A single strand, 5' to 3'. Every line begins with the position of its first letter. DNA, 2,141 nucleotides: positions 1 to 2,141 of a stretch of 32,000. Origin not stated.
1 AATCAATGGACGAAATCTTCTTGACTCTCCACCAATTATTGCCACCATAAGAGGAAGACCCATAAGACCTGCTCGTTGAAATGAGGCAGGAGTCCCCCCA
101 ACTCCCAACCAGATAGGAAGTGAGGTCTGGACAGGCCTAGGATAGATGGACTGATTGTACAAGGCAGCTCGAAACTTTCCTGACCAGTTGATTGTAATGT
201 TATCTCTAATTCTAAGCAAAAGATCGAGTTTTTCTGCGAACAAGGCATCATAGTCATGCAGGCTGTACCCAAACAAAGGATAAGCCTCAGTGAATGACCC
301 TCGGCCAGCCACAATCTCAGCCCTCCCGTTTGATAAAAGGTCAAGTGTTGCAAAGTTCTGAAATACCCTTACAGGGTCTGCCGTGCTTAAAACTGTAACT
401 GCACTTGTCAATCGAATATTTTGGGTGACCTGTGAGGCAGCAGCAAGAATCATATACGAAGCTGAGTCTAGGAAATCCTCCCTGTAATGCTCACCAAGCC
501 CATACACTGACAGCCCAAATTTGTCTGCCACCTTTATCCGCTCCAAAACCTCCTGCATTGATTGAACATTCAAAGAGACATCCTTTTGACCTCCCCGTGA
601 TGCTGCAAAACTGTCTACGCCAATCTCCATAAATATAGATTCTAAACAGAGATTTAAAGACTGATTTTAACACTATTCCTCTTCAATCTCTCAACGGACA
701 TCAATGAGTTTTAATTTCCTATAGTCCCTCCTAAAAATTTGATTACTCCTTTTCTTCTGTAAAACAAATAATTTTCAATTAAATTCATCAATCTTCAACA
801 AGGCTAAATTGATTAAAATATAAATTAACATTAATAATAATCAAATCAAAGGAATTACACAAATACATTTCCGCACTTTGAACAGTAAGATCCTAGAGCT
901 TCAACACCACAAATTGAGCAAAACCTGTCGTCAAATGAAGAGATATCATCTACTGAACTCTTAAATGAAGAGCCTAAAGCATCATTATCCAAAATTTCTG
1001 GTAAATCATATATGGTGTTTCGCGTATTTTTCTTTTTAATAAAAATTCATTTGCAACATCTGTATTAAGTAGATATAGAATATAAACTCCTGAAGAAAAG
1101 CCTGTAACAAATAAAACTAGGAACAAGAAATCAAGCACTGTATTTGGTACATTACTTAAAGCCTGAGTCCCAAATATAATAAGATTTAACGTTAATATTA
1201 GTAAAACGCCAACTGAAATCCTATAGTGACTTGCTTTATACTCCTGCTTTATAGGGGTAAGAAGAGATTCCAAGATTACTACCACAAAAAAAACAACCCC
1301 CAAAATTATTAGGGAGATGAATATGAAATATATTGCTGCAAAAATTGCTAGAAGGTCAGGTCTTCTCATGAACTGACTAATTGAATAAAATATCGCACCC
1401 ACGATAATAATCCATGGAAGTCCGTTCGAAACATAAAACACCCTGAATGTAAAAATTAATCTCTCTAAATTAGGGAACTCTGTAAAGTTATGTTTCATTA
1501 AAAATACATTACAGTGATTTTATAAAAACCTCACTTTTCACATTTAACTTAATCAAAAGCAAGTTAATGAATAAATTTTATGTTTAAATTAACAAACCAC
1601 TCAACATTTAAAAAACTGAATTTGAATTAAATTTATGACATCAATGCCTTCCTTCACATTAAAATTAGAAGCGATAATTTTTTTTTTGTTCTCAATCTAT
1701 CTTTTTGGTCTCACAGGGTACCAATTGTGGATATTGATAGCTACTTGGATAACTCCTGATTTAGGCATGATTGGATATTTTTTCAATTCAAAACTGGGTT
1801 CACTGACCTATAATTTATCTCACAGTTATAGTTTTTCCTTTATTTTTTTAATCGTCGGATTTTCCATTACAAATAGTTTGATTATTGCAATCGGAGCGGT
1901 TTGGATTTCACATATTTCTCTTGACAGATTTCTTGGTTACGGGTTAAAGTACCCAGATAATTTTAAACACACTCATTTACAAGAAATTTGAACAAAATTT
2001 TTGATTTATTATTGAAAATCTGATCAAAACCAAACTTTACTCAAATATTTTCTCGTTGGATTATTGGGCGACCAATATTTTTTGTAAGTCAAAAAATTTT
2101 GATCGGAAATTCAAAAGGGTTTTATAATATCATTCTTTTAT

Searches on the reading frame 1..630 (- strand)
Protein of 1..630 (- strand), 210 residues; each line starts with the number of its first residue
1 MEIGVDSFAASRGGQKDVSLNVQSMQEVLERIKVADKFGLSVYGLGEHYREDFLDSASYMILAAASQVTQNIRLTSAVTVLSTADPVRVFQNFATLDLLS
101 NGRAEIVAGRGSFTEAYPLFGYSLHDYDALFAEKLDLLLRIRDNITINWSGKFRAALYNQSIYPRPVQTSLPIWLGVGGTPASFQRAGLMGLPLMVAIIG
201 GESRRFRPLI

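Call 45: search_protein_families(library=pfam, proteins=[window:1-630:-], max_evalue=0.001)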
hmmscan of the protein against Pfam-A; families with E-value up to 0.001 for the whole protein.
window:1-630:- (210 aa): 1 family
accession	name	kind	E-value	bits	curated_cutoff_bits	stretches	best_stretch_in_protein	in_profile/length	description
PF00296.26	Bac_luciferase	-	3.6e-39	135.4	27.9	1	17-198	17-192/314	Luciferase-like monooxygenase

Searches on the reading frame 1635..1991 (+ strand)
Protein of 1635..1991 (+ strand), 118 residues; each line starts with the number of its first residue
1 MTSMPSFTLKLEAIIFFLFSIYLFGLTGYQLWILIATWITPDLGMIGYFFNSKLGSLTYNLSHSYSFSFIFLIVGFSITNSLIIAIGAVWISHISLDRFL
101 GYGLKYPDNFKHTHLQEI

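Call 45: search_protein_families(library=pfam, proteins=[window:1635-1991:+], max_evalue=0.001)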
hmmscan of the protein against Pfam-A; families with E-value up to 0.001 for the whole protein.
window:1635-1991:+ (118 aa): 1 family
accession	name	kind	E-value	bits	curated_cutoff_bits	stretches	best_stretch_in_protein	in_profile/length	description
PF14079.11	DUF4260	-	4.6e-37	126.9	27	1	8-118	3-113/113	Domain of unknown function (DUF4260)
